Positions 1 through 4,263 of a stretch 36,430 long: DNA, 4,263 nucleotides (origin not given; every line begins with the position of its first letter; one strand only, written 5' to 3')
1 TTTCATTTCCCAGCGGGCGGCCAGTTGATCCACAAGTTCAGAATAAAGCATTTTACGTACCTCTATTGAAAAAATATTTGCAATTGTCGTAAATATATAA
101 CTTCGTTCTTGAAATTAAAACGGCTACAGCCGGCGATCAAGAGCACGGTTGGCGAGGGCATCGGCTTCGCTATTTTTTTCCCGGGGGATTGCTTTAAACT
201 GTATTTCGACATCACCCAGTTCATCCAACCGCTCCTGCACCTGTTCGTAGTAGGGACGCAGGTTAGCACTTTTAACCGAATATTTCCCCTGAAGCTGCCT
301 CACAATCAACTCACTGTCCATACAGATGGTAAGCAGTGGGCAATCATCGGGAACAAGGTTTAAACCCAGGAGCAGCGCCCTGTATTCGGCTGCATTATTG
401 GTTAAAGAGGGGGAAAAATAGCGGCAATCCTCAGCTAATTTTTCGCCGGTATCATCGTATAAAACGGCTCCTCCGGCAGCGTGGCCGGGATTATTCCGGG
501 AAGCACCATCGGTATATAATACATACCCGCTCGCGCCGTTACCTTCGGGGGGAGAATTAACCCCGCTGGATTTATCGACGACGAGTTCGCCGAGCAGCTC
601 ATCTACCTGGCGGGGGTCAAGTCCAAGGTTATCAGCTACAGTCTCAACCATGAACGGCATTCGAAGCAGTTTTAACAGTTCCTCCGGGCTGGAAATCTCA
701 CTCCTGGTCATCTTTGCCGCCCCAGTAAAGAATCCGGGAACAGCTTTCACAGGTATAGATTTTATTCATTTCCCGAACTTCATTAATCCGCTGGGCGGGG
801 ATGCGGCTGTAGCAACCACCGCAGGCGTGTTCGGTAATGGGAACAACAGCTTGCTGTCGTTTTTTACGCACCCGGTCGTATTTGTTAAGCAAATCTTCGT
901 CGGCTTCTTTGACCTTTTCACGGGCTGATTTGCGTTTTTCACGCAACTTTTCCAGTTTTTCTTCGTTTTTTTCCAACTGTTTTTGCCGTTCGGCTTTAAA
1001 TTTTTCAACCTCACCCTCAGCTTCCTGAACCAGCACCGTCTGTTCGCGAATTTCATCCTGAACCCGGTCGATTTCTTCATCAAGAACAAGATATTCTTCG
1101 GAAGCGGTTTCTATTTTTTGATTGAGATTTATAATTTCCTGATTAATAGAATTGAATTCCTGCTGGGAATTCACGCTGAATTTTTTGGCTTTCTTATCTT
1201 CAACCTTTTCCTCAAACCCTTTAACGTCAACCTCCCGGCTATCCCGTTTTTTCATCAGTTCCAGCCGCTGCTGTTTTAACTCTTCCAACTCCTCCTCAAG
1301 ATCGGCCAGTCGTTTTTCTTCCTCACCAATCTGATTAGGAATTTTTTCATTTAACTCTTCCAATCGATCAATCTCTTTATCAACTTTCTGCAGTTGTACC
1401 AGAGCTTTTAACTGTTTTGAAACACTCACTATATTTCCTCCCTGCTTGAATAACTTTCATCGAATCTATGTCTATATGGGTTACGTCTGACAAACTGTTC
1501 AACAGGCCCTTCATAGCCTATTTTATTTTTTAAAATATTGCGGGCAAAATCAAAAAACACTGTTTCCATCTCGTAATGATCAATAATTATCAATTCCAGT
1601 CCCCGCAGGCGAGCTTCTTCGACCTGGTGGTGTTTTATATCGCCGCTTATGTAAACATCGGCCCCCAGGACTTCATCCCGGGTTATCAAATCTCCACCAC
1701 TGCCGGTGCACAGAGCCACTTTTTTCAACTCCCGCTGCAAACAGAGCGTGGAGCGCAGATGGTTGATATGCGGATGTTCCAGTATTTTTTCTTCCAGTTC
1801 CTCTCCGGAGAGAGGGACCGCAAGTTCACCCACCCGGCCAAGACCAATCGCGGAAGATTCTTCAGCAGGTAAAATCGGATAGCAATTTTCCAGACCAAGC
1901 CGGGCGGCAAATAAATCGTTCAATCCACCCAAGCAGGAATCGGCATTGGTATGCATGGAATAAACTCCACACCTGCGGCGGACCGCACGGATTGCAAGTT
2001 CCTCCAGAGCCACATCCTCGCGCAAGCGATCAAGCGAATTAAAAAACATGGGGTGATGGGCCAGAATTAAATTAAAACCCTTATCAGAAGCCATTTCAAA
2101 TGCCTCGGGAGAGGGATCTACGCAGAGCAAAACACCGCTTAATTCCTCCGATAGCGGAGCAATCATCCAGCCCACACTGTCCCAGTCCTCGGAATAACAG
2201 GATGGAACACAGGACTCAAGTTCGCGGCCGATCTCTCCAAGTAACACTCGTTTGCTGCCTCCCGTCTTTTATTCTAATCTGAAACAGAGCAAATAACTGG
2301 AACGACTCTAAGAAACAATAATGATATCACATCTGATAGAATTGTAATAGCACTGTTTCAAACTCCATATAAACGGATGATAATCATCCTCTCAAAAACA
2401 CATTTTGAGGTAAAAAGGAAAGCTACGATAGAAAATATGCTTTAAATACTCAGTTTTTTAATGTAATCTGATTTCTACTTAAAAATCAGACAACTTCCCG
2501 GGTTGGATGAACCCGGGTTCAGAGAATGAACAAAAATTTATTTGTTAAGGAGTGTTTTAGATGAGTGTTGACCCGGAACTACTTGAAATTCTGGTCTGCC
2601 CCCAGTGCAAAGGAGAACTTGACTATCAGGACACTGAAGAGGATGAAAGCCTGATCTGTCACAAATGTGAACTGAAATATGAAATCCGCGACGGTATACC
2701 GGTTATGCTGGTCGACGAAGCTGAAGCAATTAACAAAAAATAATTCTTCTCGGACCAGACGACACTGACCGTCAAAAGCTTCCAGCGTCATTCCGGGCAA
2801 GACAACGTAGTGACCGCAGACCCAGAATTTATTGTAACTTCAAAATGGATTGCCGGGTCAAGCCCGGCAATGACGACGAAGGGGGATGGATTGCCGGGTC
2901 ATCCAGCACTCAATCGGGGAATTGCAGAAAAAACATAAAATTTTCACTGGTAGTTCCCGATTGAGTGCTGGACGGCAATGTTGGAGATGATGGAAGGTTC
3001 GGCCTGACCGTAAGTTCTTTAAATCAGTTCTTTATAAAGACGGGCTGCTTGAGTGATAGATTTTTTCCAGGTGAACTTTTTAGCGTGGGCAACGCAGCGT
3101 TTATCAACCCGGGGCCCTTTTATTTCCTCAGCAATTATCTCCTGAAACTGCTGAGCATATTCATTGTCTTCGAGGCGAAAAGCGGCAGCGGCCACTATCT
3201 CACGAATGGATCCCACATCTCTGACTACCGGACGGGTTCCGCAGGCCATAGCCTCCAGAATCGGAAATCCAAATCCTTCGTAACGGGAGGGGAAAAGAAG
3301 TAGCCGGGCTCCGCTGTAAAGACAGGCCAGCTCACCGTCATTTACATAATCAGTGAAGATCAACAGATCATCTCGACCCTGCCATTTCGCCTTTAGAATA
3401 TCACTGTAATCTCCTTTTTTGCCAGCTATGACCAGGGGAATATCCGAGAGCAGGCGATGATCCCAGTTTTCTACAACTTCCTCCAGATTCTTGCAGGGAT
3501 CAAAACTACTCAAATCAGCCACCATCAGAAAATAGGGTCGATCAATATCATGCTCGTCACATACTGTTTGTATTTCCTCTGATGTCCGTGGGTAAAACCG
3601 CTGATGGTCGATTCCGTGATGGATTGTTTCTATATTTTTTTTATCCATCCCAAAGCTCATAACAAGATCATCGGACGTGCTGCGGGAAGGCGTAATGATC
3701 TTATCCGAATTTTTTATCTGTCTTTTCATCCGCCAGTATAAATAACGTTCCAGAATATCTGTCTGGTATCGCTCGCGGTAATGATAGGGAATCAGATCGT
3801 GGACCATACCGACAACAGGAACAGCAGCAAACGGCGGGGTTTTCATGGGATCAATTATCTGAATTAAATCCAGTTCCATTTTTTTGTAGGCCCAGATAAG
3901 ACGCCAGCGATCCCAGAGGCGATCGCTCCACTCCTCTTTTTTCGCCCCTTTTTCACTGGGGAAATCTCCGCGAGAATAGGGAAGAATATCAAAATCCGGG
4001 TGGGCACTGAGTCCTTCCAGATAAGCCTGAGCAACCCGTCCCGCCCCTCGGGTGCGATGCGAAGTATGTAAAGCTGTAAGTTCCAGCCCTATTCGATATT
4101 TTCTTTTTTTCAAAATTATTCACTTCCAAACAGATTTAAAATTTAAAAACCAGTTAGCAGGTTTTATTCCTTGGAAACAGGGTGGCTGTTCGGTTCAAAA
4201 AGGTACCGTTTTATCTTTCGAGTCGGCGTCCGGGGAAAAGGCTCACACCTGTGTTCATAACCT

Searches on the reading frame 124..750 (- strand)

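Call 31: search_protein_families(library=pfam, proteins=[window:124-750:-])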
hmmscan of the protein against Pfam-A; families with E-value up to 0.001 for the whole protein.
window:124-750:- (208 aa): 2 families
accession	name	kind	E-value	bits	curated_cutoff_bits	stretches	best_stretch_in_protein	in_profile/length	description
PF13456.12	RVT_3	-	1.8e-18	67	21.6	1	80-203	2-123/123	Reverse transcriptase-like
PF00075.30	RNase_H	-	3.1e-08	34.3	25.8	1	76-203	4-139/141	RNase H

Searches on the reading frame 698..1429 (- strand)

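Call 31: search_protein_families(library=pfam, proteins=[window:698-1429:-])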
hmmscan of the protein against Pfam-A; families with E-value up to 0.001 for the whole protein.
window:698-1429:- (243 aa): 2 families
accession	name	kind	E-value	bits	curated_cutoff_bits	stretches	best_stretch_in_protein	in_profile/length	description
PF02591.20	Zn_ribbon_9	-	2e-12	47.4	29.1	1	202-234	1-33/33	C4-type zinc ribbon domain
PF24481.2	CT398_CC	-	3.3e-05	24.2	27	1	13-191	1-179/180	CT398-like coiled coil hairpin domain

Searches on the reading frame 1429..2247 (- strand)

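Call 31: search_protein_families(library=pfam, proteins=[window:1429-2247:-])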
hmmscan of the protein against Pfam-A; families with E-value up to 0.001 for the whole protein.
window:1429-2247:- (272 aa): 1 family
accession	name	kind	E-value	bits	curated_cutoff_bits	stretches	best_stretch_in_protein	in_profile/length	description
PF01784.24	DUF34_NIF3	-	6.3e-61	206.7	23.4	1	1-244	1-240/256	Duf34/NIF3 (NGG1p interacting factor 3)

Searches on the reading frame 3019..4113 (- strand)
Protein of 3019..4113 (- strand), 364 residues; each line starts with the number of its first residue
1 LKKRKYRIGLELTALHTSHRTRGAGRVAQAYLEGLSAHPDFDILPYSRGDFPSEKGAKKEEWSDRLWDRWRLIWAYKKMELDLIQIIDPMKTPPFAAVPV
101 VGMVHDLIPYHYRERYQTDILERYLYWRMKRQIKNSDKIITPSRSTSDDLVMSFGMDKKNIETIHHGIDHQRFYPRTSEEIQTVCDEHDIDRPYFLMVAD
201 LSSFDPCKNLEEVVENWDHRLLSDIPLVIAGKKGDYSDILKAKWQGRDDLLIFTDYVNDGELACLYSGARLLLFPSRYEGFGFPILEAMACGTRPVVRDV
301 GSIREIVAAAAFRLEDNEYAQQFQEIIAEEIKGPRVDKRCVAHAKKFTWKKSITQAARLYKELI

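Call 31: search_protein_families(library=pfam, proteins=[window:3019-4113:-])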
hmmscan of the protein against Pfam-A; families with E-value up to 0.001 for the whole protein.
window:3019-4113:- (364 aa): 4 families
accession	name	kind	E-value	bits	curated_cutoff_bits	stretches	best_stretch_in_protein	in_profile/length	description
PF00534.26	Glycos_transf_1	-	6.1e-22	78.4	26.4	1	191-346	14-171/172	Glycosyl transferases group 1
PF13692.12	Glyco_trans_1_4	-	3.1e-19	70.1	27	1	193-323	2-132/142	Glycosyl transferases group 1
PF13439.12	Glyco_transf_4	-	2.3e-15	57.5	28.5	1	51-172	43-170/170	Glycosyltransferase Family 4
PF20706.3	GT4-conflict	-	0.00035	20.1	26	1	243-297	254-309/385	Family 4 Glycosyltransferase in conflict systems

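Call 43: find_encoding_contigs(protein=window:3019-4113:-, flank=3000, max_places=10)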
Protein window:3019-4113:- (364 aa): 1 contig read that carries it; 1 place shown.
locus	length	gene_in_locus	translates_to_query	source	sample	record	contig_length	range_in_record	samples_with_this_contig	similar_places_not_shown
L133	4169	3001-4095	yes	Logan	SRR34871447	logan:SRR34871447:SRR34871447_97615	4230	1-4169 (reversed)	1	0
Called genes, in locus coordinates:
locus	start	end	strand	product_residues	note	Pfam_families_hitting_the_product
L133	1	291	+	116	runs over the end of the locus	?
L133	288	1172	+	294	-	PF02811:PHP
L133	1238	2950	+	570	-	PF00501:AMP-binding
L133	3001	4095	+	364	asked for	PF13439:Glyco_transf_4, PF00534:Glycos_transf_1, PF13692:Glyco_trans_1_4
